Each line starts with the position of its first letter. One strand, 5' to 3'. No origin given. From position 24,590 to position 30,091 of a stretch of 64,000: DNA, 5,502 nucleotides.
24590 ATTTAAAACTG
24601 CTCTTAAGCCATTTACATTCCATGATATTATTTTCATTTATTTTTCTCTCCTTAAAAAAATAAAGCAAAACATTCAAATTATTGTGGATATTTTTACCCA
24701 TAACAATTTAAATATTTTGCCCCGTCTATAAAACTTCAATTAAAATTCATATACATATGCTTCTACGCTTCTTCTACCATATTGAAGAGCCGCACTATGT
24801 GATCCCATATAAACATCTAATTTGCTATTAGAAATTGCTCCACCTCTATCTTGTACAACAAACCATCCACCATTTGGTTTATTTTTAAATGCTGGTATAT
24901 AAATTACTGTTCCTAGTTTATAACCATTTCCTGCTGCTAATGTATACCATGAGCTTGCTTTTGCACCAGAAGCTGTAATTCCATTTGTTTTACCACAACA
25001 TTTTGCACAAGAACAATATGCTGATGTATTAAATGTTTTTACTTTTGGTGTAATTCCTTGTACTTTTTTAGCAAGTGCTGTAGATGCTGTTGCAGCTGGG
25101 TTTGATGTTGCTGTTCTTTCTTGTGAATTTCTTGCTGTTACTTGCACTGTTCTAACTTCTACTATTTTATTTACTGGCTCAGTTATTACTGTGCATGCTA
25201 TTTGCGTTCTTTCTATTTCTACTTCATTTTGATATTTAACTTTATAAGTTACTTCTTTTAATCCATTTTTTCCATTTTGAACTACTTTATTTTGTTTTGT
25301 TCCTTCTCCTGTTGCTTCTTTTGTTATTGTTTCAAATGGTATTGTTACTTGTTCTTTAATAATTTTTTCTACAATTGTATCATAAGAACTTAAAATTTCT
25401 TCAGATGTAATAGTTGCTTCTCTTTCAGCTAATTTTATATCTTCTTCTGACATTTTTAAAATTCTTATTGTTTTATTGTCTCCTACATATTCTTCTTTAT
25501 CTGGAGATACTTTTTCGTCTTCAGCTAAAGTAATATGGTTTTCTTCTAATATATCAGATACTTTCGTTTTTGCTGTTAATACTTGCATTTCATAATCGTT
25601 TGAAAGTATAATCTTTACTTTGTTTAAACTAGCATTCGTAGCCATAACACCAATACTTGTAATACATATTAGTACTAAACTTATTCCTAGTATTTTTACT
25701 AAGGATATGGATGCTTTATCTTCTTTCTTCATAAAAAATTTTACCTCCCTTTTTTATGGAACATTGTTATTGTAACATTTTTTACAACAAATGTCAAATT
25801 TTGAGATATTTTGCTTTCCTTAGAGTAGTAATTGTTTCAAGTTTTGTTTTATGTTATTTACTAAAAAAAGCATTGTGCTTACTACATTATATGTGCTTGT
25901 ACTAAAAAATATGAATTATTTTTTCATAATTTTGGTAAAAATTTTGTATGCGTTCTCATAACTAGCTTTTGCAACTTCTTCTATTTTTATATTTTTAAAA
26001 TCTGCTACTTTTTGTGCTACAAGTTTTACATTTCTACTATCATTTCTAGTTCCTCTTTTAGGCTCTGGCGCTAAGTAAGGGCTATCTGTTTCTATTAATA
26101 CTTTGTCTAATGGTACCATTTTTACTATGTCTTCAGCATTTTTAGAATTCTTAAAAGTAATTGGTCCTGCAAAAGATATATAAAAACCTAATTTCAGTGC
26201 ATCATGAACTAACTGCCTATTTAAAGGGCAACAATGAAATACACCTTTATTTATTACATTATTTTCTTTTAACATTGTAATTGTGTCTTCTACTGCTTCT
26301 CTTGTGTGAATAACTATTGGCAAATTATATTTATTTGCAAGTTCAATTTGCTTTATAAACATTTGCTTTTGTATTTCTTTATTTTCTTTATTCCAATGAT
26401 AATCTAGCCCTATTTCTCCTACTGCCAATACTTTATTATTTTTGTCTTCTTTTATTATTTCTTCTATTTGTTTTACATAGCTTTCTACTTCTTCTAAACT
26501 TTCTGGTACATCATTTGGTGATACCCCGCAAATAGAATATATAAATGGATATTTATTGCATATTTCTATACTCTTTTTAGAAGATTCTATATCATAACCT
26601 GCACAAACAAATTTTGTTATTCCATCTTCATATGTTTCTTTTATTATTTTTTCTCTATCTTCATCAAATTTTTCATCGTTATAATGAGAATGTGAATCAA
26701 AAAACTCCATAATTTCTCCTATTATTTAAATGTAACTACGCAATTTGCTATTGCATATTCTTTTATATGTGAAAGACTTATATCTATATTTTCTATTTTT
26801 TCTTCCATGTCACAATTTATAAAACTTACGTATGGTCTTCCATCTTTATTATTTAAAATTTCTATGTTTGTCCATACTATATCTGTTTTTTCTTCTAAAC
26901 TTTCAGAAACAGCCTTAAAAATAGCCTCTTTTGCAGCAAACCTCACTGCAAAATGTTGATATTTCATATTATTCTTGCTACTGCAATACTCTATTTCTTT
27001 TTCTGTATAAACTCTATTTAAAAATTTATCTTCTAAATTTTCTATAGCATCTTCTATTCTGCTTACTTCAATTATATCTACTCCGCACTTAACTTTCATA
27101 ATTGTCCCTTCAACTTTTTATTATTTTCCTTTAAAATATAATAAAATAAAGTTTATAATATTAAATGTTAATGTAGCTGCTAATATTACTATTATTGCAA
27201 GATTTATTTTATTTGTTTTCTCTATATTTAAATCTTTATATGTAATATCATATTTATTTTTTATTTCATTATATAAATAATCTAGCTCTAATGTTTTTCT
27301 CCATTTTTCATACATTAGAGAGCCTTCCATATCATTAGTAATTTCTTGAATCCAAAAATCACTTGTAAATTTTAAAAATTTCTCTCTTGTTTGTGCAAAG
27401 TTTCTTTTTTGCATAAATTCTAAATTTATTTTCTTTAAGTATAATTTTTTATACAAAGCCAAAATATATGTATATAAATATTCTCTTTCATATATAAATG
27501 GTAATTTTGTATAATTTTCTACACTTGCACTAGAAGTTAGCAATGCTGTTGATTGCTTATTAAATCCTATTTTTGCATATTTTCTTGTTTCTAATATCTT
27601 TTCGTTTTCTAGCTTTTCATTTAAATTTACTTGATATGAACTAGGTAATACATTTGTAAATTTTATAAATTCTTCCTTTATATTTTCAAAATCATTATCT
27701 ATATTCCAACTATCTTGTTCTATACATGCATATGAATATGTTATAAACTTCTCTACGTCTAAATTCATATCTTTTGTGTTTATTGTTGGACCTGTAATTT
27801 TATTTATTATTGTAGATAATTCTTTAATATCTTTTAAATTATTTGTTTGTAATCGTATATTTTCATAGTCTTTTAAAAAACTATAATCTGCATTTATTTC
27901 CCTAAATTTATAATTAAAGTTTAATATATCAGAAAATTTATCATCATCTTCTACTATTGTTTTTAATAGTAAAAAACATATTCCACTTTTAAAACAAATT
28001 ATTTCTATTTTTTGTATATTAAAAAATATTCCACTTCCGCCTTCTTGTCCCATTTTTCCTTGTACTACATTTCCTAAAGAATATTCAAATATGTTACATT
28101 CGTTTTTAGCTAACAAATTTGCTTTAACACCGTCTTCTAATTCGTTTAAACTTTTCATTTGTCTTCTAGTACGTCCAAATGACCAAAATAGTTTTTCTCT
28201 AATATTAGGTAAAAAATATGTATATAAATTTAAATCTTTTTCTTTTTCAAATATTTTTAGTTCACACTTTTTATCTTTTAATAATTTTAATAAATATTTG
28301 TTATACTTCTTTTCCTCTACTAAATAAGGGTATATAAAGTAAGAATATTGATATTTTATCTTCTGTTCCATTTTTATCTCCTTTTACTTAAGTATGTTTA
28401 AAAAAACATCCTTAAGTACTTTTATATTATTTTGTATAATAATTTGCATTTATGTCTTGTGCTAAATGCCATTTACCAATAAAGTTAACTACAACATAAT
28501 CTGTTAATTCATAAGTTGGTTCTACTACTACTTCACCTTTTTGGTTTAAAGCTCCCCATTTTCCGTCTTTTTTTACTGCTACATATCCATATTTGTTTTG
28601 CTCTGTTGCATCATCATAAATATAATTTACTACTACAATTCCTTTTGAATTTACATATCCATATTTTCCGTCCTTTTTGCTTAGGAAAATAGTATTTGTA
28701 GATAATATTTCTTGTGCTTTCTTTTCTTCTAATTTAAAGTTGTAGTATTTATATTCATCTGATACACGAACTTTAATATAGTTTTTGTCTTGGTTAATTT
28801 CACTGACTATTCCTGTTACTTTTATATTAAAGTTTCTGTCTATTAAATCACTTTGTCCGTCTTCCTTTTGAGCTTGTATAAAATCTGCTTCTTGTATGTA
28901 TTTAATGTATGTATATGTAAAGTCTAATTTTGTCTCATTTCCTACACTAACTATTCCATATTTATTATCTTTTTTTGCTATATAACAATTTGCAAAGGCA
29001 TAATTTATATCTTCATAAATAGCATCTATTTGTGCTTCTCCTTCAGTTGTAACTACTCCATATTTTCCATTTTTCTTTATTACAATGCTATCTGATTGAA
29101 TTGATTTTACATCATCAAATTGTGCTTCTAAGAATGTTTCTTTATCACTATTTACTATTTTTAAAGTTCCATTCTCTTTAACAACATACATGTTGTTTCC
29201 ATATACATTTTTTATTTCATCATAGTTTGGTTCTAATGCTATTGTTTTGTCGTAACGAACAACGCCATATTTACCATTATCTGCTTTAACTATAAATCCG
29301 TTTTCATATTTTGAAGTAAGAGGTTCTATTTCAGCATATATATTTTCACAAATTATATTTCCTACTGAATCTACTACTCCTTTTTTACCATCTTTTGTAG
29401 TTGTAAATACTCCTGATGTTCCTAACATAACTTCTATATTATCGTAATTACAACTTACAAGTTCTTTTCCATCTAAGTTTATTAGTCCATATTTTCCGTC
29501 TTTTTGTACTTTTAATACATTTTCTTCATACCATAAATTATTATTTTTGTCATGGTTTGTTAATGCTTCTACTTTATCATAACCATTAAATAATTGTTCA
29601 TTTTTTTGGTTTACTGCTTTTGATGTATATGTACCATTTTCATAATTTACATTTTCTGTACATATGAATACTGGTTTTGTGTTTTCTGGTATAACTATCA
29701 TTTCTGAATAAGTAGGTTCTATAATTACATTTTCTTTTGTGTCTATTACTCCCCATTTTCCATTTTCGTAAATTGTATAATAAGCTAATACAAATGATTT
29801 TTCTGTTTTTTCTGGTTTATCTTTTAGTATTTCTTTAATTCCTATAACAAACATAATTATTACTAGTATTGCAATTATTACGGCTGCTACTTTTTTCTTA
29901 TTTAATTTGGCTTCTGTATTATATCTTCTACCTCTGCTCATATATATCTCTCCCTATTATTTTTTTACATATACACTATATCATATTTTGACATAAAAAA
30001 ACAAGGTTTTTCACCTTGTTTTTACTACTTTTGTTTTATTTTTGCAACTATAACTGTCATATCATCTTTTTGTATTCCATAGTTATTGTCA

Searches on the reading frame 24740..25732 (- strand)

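Call 22: search_protein_families(library=pfam, proteins=[window:24740-25732:-], max_evalue=0.001)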
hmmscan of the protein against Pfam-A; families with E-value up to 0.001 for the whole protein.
window:24740-25732:- (330 aa): 3 families
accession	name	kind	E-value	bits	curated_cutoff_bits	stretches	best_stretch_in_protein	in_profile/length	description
PF07501.17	G5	-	9.2e-14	51.9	23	1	123-193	2-72/75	G5 domain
PF06725.17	3D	-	8e-11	42.4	23.8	1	271-327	10-70/72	3D domain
PF03990.20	DUF348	-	8.5e-06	25.8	24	1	48-78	9-39/41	G5-linked-Ubiquitin-like domain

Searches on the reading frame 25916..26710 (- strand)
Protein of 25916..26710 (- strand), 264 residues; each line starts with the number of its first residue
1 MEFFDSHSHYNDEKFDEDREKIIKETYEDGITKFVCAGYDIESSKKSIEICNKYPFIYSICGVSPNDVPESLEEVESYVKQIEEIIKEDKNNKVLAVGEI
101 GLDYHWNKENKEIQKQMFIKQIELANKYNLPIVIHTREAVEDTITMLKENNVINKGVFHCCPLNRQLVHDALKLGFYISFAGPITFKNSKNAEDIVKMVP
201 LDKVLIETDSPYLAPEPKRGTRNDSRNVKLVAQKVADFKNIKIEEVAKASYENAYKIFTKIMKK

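Call 22: search_protein_families(library=pfam, proteins=[window:25916-26710:-], max_evalue=0.001)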
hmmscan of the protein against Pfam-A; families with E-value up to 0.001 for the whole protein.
window:25916-26710:- (264 aa): 1 family
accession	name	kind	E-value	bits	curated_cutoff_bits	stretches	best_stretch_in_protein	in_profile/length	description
PF01026.27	TatD_DNase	-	3.3e-79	266.3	27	1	4-258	1-252/253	TatD related DNase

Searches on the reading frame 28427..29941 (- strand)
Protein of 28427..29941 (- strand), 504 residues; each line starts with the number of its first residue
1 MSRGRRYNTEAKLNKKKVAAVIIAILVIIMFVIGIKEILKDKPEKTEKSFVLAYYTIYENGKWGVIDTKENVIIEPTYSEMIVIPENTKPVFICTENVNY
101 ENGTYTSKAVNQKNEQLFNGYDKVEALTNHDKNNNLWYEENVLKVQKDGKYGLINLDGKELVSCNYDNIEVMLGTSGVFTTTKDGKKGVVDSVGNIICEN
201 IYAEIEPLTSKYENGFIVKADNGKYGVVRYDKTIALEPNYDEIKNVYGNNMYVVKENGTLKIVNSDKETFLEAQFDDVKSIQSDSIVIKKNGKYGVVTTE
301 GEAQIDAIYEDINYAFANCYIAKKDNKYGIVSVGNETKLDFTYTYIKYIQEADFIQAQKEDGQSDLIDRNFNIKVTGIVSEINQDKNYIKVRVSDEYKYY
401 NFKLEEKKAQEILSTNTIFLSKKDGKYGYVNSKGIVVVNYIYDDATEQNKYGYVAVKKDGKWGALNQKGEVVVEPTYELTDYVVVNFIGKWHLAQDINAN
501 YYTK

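Call 11: search_protein_families(library=pfam, proteins=[window:28427-29941:-], max_evalue=0.001)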
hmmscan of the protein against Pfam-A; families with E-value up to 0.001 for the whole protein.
window:28427-29941:- (504 aa): 1 family
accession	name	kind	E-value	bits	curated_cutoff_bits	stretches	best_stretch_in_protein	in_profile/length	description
PF14903.11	WG_beta_rep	-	8.5e-26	90.1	25.6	1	427-462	1-35/35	WG containing repeat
